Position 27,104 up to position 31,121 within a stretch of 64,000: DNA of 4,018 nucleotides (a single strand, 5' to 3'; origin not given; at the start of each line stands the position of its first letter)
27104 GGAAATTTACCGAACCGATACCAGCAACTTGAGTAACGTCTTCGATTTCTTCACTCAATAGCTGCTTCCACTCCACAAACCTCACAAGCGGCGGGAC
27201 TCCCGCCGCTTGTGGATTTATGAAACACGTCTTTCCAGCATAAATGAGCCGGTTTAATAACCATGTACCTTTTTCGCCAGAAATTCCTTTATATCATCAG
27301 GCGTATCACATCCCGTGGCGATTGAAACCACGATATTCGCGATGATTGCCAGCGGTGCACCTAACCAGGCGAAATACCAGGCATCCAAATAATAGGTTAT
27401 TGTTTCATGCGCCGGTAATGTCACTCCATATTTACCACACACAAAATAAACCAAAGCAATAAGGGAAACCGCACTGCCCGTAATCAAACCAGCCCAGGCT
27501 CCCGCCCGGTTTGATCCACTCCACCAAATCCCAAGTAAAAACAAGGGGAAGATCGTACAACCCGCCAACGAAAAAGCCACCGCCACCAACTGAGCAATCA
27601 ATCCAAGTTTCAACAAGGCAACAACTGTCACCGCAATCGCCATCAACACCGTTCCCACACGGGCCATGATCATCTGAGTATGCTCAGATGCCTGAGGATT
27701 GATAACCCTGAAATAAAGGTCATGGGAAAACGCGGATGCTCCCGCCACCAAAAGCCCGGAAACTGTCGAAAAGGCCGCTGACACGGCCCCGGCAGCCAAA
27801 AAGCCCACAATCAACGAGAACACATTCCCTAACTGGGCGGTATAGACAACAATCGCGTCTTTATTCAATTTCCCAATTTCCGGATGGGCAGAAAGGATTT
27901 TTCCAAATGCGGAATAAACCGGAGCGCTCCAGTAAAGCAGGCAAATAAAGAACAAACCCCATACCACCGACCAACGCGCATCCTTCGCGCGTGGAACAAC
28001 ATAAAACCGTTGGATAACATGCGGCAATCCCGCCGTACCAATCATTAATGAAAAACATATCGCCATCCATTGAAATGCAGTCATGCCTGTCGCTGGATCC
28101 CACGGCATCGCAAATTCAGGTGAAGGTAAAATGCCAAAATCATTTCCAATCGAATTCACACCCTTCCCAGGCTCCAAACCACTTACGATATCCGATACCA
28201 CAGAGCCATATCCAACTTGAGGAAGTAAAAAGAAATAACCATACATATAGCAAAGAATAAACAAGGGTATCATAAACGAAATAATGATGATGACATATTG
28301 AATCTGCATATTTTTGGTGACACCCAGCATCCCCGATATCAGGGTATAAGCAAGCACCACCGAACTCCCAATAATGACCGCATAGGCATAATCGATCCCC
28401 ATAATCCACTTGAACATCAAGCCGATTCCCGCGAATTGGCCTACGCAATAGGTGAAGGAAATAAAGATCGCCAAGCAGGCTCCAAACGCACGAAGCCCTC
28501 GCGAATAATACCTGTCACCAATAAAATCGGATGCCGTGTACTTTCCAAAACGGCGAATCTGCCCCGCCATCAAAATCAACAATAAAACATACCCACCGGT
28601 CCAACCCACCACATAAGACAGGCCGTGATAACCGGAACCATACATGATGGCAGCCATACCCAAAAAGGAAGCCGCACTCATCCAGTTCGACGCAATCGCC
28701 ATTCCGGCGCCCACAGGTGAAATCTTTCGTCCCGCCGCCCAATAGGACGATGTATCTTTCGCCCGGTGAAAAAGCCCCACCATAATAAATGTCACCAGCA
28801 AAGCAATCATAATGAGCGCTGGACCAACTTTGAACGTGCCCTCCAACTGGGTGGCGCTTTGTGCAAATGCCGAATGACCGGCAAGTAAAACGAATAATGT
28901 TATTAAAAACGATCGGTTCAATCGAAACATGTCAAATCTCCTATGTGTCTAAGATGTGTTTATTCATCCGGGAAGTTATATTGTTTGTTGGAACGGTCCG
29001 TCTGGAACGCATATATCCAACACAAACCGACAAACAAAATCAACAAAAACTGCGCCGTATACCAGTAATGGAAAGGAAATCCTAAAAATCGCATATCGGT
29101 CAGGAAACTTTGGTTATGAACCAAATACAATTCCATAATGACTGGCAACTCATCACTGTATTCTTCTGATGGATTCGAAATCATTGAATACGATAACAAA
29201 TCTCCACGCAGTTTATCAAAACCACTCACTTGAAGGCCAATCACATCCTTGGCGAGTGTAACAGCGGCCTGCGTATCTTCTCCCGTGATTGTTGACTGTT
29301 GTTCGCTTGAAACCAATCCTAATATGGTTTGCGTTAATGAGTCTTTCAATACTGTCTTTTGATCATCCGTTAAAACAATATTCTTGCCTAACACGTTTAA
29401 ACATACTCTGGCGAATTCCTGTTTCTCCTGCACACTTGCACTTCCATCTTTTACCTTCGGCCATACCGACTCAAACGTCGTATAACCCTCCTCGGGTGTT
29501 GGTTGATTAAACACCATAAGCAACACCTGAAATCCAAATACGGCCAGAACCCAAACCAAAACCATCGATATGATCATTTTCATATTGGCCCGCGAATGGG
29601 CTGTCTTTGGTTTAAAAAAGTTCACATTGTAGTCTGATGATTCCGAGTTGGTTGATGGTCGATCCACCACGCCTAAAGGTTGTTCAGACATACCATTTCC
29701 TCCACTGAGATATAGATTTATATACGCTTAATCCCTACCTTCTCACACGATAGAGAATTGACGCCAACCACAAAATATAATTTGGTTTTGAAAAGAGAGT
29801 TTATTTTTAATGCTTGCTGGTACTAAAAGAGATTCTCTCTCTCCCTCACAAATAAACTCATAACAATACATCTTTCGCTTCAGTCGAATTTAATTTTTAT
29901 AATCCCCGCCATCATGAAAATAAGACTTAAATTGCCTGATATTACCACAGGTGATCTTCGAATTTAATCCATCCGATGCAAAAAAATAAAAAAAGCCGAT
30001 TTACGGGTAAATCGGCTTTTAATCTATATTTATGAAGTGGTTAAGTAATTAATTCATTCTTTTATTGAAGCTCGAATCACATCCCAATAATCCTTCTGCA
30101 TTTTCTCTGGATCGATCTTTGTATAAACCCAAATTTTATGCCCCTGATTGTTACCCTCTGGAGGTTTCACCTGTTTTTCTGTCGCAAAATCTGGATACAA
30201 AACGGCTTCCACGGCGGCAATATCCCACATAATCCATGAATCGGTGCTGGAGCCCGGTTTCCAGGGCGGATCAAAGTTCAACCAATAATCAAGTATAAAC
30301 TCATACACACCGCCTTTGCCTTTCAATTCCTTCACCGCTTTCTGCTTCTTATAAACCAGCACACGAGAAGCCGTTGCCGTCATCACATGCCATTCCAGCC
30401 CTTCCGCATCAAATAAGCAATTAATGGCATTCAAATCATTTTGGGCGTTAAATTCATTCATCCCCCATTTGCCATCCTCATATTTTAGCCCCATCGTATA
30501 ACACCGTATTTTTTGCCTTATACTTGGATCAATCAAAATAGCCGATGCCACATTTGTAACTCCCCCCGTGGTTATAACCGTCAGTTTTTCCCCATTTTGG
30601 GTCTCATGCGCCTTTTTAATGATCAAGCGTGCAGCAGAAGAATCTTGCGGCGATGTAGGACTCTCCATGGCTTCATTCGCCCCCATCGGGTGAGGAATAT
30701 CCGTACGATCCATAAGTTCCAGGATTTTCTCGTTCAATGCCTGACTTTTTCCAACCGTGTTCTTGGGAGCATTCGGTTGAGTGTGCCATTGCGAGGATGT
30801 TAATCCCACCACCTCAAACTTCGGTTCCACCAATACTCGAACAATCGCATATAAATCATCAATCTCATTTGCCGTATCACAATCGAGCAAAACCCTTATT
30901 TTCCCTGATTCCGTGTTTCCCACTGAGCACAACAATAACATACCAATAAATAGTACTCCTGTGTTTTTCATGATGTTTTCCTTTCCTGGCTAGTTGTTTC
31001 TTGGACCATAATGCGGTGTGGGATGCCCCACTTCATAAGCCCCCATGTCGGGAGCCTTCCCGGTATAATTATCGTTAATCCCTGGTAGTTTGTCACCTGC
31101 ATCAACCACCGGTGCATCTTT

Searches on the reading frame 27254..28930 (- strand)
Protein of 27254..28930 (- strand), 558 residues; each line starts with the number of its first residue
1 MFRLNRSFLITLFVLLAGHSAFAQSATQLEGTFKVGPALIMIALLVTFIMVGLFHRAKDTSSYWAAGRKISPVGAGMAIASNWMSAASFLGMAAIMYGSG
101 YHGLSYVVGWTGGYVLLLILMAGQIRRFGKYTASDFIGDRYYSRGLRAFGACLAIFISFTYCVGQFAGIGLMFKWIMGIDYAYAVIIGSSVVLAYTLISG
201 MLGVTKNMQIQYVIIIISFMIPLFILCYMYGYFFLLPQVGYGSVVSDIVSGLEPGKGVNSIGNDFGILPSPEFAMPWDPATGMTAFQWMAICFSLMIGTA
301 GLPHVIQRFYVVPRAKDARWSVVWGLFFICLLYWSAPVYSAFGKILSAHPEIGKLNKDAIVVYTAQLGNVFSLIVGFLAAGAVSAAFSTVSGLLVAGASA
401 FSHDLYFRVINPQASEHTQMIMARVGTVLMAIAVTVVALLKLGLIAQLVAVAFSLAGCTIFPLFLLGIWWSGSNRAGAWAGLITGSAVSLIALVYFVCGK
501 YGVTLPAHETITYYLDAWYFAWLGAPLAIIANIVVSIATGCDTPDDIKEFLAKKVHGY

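Call 3: search_protein_families(library=pfam, proteins=[window:27254-28930:-], max_evalue=0.01)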
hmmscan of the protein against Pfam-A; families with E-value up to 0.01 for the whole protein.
window:27254-28930:- (558 aa): 1 family
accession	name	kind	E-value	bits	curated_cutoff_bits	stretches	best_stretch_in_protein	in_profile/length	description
PF00474.23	SSF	-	1.6e-51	175.9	22.8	1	63-485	1-406/406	Sodium:solute symporter family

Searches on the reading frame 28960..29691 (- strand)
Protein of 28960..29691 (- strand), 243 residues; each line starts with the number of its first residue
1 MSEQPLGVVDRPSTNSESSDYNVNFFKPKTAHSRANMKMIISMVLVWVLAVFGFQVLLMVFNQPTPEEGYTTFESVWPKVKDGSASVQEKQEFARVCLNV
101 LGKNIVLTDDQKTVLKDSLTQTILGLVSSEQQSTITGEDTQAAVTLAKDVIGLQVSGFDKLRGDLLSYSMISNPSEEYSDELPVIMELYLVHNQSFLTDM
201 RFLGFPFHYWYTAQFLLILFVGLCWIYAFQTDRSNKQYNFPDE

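Call 3: search_protein_families(library=pfam, proteins=[window:28960-29691:-], max_evalue=0.01)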
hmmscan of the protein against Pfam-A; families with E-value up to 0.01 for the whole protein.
window:28960-29691:- (243 aa): 2 families
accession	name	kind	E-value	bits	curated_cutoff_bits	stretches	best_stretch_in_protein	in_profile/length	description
PF13937.11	DUF4212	-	1.5e-14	54.5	30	1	197-239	34-77/79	Domain of unknown function (DUF4212)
PF11755.13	DUF3311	-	7.3e-05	23.2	30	1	198-236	20-56/61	Protein of unknown function (DUF3311)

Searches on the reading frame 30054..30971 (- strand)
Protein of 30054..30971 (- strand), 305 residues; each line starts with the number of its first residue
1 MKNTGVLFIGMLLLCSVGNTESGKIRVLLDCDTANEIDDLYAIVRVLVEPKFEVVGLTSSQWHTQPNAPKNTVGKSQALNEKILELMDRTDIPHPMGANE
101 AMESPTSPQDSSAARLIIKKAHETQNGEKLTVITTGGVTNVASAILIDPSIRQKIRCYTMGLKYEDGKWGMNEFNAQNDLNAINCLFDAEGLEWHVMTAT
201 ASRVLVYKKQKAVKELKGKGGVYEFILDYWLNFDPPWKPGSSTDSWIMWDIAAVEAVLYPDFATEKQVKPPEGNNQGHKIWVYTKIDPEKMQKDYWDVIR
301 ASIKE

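Call 60: search_protein_families(library=padloc, proteins=[window:30054-30971:-], max_evalue=0.01)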
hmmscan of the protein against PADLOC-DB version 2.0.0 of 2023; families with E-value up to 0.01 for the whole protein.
window:30054-30971:- (305 aa): 0 families

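Call 84: search_protein_families(library=pfam, proteins=[window:30054-30971:-], max_evalue=0.001)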
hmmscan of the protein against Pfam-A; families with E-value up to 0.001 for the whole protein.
window:30054-30971:- (305 aa): 2 families
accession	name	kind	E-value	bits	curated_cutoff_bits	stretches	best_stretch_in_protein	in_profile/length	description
PF01156.24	IU_nuc_hydro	-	1.1e-21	78.2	34.2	1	27-269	1-260/297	Inosine-uridine preferring nucleoside hydrolase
PF07632.16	Sde182_NH-like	-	1.4e-07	31.8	26.8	1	26-177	1-174/268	Cellulose-binding Sde182, nucleoside hydrolase-like domain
